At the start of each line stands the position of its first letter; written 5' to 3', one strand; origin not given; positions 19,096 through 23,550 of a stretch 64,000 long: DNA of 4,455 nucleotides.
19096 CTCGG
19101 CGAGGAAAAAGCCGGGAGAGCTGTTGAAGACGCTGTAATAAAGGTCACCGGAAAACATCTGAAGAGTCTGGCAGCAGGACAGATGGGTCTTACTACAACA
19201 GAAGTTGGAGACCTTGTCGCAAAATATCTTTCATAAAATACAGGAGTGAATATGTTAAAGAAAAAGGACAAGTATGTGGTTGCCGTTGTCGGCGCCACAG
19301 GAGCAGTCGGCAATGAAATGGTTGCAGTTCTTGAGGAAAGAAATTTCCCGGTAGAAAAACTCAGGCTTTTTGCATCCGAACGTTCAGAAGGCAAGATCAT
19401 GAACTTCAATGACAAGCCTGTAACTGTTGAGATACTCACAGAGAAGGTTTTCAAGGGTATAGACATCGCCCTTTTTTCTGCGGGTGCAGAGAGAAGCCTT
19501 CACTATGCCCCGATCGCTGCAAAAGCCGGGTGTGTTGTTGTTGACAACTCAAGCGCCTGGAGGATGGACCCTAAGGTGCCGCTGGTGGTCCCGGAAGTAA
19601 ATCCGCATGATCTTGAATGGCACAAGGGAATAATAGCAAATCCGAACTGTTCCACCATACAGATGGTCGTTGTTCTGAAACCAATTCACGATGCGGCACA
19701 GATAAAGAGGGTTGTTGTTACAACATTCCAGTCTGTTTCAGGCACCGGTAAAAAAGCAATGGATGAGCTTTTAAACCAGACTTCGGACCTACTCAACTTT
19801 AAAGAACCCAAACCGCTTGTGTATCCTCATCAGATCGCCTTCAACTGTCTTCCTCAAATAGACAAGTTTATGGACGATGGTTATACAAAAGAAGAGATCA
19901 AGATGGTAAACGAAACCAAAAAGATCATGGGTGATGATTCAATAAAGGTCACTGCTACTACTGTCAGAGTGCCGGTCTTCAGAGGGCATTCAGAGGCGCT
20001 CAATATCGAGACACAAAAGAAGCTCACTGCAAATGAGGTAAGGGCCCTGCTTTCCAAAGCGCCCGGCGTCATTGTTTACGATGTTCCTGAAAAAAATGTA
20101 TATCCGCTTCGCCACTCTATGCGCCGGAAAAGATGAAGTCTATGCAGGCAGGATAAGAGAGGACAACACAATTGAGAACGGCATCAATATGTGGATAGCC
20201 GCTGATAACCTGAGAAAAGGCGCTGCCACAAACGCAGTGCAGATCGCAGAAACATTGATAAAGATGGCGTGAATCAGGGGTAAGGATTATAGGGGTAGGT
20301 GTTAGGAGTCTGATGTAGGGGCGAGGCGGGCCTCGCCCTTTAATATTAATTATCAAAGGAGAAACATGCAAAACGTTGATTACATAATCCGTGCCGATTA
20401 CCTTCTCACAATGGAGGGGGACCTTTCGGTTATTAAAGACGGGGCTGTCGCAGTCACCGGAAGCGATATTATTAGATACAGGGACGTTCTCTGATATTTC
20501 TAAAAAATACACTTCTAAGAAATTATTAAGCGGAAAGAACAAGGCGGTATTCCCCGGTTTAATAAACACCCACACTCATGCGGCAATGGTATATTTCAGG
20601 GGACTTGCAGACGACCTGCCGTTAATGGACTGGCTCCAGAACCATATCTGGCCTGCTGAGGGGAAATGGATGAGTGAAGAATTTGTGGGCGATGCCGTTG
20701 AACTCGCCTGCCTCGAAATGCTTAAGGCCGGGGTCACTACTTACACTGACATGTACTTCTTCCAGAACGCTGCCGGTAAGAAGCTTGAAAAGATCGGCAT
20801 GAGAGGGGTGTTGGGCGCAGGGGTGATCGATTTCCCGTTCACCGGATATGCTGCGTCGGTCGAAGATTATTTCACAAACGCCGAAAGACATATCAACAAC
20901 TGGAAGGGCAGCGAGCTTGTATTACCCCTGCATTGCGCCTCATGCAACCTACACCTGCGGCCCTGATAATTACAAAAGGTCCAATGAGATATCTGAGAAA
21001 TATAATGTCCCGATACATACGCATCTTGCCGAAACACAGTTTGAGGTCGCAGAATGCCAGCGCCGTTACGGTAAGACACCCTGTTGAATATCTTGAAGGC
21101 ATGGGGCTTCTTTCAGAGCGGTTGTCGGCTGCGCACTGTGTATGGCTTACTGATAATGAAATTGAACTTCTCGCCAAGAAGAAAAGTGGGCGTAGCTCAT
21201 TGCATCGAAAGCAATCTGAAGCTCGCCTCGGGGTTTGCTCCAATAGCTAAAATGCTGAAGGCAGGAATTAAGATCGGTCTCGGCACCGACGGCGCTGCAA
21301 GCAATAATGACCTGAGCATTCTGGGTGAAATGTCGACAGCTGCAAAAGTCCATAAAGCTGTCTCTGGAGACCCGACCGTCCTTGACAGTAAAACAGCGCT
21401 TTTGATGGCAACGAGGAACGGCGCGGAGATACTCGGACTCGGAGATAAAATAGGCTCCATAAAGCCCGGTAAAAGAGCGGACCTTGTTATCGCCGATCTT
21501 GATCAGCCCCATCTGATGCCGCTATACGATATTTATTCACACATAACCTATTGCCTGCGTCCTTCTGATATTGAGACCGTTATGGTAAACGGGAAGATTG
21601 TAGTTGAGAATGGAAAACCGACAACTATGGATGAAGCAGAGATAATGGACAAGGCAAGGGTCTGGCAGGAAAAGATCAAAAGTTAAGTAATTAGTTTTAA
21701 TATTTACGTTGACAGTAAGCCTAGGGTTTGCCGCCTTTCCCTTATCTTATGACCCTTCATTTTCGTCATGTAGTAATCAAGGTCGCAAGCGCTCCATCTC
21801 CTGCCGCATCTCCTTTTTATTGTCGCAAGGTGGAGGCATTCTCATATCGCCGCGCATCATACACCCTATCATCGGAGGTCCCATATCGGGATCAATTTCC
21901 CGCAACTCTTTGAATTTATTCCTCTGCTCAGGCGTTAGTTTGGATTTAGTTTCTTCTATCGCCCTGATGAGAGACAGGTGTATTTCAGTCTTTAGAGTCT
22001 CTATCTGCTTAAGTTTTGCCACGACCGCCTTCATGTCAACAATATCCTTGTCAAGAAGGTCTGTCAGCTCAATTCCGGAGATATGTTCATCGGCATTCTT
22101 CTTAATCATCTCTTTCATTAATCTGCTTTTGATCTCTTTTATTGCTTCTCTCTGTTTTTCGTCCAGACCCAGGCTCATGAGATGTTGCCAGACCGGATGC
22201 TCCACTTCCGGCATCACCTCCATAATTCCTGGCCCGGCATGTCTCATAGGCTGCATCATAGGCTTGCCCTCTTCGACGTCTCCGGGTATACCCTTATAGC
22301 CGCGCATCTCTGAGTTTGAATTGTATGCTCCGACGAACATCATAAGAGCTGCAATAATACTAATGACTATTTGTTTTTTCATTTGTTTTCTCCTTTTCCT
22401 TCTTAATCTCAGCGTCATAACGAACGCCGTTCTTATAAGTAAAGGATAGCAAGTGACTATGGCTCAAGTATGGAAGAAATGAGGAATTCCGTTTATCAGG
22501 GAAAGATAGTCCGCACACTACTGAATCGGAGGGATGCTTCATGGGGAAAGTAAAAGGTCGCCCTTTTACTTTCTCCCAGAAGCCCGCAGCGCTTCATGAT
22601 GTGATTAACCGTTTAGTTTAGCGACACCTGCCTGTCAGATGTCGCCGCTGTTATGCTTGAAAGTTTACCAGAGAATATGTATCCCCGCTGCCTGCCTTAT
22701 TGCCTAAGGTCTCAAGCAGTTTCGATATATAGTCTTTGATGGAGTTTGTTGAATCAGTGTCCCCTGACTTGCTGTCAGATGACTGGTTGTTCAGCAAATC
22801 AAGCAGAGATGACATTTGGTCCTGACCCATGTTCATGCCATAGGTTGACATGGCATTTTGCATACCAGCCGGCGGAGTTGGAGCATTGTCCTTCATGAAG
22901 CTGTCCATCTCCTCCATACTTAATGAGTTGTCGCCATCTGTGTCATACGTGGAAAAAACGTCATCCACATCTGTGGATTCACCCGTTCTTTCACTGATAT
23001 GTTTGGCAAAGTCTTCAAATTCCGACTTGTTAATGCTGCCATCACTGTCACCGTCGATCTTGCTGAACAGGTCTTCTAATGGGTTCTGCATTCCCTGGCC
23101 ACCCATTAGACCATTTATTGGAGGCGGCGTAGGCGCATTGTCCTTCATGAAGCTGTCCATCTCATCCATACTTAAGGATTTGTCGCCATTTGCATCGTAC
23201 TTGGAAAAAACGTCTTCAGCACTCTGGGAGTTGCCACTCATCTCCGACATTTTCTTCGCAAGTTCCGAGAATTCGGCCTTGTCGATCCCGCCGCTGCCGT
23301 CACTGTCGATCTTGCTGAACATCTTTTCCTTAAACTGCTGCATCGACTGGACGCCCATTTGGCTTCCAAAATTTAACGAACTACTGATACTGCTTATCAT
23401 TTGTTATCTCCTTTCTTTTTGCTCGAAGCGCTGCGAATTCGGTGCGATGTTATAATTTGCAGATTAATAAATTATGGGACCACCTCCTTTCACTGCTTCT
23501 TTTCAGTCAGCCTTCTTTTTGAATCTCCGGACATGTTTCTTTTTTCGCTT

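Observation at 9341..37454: Dispersed GC-rich REP-like palindrome family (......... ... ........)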

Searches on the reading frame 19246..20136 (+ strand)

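Call 30: search_protein_families(library=pfam, proteins=[window:19246-20136:+])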
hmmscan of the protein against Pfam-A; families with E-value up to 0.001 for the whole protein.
window:19246-20136:+ (296 aa): 5 families
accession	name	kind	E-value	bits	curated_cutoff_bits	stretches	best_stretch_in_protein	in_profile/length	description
PF02774.23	Semialdhyde_dhC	-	4e-47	161.2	26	1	144-287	1-146/184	Semialdehyde dehydrogenase, dimerisation domain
PF01118.30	Semialdhyde_dh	-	5.6e-36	124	26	1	12-124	2-119/121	Semialdehyde dehydrogenase, NAD binding domain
PF02800.25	Gp_dh_C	-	1.3e-06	28.5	24.4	1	225-273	62-110/158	Glyceraldehyde 3-phosphate dehydrogenase, C-terminal domain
PF22698.1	Semialdhyde_dhC_1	-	0.00011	22.5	27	0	224-271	70-116/165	Semialdehyde dehydrogenase, dimerisation domain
PF00056.29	Ldh_1_N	-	0.00014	22.3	27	1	12-83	3-81/141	lactate/malate dehydrogenase, NAD binding domain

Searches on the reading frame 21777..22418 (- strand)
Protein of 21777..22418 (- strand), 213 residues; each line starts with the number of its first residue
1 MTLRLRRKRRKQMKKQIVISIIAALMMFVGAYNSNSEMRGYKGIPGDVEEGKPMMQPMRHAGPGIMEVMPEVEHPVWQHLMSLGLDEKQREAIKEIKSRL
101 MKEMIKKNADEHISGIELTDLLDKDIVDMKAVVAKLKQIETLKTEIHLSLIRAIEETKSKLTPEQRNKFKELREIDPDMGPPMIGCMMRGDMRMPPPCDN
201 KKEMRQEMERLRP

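Call 90: search_protein_families(library=pfam, proteins=[window:21777-22418:-], max_evalue=0.001)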
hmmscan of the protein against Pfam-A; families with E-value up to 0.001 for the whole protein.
window:21777-22418:- (213 aa): 1 family
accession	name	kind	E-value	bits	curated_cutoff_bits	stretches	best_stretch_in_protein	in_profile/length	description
PF13801.11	Metal_resist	-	3.5e-06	27.6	29.2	1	79-167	36-124/125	Heavy-metal resistance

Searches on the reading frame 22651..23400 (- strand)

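Call 90: search_protein_families(library=pfam, proteins=[window:22651-23400:-], max_evalue=0.001)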
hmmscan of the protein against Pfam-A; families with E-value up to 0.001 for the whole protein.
window:22651-23400:- (249 aa): 8 families
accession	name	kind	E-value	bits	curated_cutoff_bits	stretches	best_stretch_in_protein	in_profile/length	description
PF13499.12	EF-hand_7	-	3.7e-19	69.3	30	2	108-169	4-66/67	EF-hand domain pair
PF13405.12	EF-hand_6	-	1e-18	65.6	25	0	146-170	3-27/30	EF-hand domain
PF00036.39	EF-hand_1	-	9.6e-18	62.8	25.4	2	25-51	3-29/29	EF hand domain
PF13202.12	EF-hand_5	-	2.8e-17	61.7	25.9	3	108-131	1-24/25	EF hand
PF05042.19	Caleosin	-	2e-06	28.3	27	0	59-89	93-123/170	Caleosin related protein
PF13833.12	EF-hand_8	-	2e-06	27.9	28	0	141-170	23-52/54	EF-hand domain pair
PF10591.15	SPARC_Ca_bdg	-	0.00012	22.8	22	0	20-80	52-109/113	Secreted protein acidic and rich in cysteine Ca binding region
PF05517.18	p25-alpha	-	0.00022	21.9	22.6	0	28-89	7-72/153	p25-alpha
